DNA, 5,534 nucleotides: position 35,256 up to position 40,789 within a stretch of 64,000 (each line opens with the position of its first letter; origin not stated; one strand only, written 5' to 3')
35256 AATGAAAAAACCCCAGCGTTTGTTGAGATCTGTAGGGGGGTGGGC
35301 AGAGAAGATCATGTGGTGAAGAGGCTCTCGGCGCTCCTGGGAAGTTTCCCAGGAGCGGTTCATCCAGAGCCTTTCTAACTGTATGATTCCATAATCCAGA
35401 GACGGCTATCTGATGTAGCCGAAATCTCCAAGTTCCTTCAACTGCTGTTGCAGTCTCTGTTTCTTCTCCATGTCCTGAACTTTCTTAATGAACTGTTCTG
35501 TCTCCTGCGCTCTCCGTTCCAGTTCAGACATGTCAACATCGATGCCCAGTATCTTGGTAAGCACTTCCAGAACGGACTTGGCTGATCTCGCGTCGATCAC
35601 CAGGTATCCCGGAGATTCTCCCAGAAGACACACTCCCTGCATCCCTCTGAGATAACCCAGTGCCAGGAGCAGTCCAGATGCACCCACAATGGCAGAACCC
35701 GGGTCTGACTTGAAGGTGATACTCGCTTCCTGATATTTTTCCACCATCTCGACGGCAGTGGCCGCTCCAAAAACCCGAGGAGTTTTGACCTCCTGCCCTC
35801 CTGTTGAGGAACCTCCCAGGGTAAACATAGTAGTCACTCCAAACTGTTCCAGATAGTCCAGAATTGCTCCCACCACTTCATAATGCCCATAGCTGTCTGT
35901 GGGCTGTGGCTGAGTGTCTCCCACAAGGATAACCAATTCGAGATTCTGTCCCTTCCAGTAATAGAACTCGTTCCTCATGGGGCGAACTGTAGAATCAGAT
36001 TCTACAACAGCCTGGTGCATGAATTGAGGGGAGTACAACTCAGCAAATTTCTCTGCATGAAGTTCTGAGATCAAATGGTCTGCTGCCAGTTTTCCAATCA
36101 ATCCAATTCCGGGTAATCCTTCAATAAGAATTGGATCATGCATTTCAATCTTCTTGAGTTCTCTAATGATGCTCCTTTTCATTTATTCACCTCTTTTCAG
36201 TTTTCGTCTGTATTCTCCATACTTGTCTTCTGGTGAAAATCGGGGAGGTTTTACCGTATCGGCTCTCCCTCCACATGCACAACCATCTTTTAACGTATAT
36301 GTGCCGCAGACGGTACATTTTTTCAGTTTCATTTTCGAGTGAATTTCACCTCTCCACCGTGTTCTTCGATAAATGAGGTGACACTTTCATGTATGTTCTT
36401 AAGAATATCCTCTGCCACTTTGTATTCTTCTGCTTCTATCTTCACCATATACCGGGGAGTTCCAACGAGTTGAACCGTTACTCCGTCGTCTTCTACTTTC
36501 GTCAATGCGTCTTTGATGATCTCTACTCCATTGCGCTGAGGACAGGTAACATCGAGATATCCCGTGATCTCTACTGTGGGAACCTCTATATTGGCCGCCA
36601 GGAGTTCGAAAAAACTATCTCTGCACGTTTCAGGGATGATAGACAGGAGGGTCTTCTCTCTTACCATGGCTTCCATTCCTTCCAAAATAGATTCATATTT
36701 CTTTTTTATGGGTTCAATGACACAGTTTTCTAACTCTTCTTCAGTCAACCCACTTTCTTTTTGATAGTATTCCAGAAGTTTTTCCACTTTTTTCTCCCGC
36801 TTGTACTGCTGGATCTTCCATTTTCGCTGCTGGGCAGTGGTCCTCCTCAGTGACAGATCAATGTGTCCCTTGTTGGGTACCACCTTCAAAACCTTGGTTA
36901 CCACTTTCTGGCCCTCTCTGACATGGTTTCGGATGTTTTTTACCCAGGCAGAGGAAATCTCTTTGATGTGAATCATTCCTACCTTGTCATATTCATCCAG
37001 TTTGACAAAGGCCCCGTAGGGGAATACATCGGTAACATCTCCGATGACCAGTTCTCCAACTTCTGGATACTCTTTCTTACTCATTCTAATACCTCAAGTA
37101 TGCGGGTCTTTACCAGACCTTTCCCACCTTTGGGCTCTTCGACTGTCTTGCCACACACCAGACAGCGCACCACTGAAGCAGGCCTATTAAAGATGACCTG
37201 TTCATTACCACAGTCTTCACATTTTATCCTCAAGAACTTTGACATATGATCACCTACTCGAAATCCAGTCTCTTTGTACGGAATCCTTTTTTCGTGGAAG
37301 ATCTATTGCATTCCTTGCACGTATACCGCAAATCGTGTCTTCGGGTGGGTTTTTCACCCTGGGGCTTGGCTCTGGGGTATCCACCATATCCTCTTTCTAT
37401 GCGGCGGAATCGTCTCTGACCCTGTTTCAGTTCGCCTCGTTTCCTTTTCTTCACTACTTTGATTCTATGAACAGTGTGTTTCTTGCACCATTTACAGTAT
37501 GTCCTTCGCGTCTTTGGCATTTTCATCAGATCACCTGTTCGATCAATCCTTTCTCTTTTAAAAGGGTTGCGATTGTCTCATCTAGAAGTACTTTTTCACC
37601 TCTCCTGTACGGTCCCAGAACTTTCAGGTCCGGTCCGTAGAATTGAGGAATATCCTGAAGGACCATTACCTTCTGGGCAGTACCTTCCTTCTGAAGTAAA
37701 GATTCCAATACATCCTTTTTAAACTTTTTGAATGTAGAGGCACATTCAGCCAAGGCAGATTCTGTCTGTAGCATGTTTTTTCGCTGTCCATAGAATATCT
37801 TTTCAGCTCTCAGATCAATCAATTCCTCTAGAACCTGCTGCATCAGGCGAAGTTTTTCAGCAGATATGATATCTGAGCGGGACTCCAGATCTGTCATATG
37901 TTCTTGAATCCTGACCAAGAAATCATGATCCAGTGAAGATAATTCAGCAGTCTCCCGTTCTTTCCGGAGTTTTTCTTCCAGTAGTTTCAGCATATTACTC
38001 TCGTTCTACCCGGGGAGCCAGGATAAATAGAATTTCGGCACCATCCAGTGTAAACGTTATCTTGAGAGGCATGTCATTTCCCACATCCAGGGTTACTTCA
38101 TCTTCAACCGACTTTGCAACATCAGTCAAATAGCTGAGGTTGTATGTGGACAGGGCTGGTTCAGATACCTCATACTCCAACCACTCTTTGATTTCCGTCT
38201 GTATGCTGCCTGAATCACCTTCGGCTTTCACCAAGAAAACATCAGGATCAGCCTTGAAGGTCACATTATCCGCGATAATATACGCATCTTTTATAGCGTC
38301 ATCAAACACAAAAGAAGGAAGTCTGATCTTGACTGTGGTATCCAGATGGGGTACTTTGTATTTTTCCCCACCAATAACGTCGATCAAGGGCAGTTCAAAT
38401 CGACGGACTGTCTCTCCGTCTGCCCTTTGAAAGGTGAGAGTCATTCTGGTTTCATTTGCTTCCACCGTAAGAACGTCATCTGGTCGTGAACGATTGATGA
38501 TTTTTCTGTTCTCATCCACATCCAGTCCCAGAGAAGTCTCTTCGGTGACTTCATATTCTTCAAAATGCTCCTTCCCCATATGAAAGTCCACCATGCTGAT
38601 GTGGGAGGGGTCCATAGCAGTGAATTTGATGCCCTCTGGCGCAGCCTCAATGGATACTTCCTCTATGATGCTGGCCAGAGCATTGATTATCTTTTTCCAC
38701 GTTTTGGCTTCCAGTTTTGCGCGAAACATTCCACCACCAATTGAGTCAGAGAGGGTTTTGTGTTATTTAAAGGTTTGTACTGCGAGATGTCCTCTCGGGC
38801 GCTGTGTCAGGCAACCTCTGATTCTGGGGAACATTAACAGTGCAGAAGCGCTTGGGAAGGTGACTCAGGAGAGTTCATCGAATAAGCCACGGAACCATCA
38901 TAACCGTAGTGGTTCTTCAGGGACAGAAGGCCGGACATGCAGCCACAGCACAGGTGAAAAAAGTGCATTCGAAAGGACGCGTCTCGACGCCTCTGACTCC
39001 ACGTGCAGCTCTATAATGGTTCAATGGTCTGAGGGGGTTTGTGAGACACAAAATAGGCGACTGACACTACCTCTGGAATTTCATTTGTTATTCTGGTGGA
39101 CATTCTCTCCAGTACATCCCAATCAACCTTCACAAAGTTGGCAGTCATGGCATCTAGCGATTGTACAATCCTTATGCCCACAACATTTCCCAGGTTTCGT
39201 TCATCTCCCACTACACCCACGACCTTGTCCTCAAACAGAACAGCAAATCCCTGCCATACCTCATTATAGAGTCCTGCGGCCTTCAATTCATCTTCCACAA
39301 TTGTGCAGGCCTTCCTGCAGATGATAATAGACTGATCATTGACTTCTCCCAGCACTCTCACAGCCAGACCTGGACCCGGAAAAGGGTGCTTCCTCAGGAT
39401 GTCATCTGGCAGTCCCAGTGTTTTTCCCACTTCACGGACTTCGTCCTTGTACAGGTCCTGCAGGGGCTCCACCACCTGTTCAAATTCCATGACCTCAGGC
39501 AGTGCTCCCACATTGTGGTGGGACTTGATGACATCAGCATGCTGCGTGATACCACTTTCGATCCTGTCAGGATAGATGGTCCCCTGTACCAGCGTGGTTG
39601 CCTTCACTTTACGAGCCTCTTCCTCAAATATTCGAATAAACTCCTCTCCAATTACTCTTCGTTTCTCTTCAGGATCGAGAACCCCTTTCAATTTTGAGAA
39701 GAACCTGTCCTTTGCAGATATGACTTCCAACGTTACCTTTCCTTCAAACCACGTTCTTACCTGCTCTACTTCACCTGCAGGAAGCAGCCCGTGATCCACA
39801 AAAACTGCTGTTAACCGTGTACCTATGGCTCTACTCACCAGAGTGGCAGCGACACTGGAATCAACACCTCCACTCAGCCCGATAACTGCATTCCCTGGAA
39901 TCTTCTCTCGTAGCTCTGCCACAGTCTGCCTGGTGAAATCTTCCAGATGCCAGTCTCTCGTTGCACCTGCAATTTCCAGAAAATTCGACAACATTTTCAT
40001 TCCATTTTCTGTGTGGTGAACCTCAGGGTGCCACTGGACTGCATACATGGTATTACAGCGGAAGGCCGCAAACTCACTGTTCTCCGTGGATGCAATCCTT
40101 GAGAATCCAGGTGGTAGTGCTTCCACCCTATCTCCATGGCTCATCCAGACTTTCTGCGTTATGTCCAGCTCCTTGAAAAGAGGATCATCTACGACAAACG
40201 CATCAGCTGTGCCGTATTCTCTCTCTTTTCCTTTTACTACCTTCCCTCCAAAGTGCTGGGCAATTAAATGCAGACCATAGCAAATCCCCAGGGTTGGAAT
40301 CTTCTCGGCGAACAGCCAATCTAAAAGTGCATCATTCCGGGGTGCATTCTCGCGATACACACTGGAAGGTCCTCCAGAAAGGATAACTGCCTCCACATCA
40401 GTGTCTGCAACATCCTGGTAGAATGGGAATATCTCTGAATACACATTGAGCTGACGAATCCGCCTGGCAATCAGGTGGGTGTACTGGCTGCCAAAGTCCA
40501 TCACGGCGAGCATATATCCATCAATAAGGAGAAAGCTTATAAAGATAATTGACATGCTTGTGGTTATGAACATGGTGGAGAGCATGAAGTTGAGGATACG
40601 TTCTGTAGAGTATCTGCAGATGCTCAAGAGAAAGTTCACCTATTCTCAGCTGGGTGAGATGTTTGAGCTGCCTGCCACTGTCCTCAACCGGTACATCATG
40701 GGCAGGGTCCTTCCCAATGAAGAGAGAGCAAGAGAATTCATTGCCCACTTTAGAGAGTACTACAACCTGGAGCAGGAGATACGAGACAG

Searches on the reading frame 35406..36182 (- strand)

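Call 47: search_protein_families(library=pfam, proteins=[window:35406-36182:-], max_evalue=0.0001)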
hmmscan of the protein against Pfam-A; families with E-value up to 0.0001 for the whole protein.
window:35406-36182:- (258 aa): 1 family
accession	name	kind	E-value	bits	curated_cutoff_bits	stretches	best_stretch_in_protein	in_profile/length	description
PF09754.15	PAC2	-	3.2e-51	174.7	25.8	1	19-235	1-214/215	PAC2 family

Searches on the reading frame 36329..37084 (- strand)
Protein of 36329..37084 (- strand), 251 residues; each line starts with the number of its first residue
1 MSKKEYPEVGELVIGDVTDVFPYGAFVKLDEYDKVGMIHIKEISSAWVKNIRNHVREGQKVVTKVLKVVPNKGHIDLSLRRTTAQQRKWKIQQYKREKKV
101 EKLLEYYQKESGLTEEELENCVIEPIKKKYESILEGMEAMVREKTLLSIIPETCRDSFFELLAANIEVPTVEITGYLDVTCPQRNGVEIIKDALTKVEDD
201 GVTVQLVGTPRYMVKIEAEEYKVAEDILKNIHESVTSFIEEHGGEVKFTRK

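Call 47: search_protein_families(library=pfam, proteins=[window:36329-37084:-], max_evalue=0.0001)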
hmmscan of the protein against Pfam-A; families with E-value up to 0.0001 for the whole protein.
window:36329-37084:- (251 aa): 3 families
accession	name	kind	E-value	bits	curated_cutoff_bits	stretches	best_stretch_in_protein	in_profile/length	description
PF07541.17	EIF_2_alpha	-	5.7e-20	71.9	22.8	1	122-221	5-114/114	Eukaryotic translation initiation factor 2 alpha subunit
PF00575.29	S1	-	6.9e-14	52.4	22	1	6-80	1-74/74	S1 RNA binding domain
PF04177.18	TAP42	-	1.5e-06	28.1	26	1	80-152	140-217/346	TAP42-like family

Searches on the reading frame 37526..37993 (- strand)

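Call 47: search_protein_families(library=pfam, proteins=[window:37526-37993:-], max_evalue=0.0001)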
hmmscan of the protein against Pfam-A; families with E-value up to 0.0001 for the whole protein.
window:37526-37993:- (155 aa): 1 family
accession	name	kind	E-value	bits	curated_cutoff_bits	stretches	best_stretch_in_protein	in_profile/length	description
PF22090.1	Gins51_C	-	3.5e-07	30.3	27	1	108-151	2-45/48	Gins51, C-terminal domain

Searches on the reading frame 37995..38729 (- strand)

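Call 48: search_protein_families(library=pfam, proteins=[window:37995-38729:-], max_evalue=0.0001)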
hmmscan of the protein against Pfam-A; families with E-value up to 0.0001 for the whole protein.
window:37995-38729:- (244 aa): 2 families
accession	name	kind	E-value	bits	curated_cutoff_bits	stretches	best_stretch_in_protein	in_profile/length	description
PF00705.23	PCNA_N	-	6.4e-18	65.1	20.3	1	1-117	1-120/127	Proliferating cell nuclear antigen, N-terminal domain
PF02747.20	PCNA_C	-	3.4e-11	43.9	23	1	126-239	2-126/128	Proliferating cell nuclear antigen, C-terminal domain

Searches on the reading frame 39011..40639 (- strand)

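Call 48: search_protein_families(library=pfam, proteins=[window:39011-40639:-], max_evalue=0.0001)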
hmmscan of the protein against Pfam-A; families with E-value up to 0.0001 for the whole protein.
window:39011-40639:- (542 aa): 4 families
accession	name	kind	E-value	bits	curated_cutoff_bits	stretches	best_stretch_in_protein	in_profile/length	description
PF00117.34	GATase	-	1.7e-40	139.2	22.8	1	46-221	2-187/190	Glutamine amidotransferase class-I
PF00958.27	GMP_synt_C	-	3.4e-31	107.6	27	1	450-540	1-91/92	GMP synthase C terminal domain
PF02540.23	NAD_synthase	-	2.4e-10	40.4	21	1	232-280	5-51/242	NAD synthase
PF07722.19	Peptidase_C26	-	2.1e-05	24.8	20.5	0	104-206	96-219/219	Peptidase C26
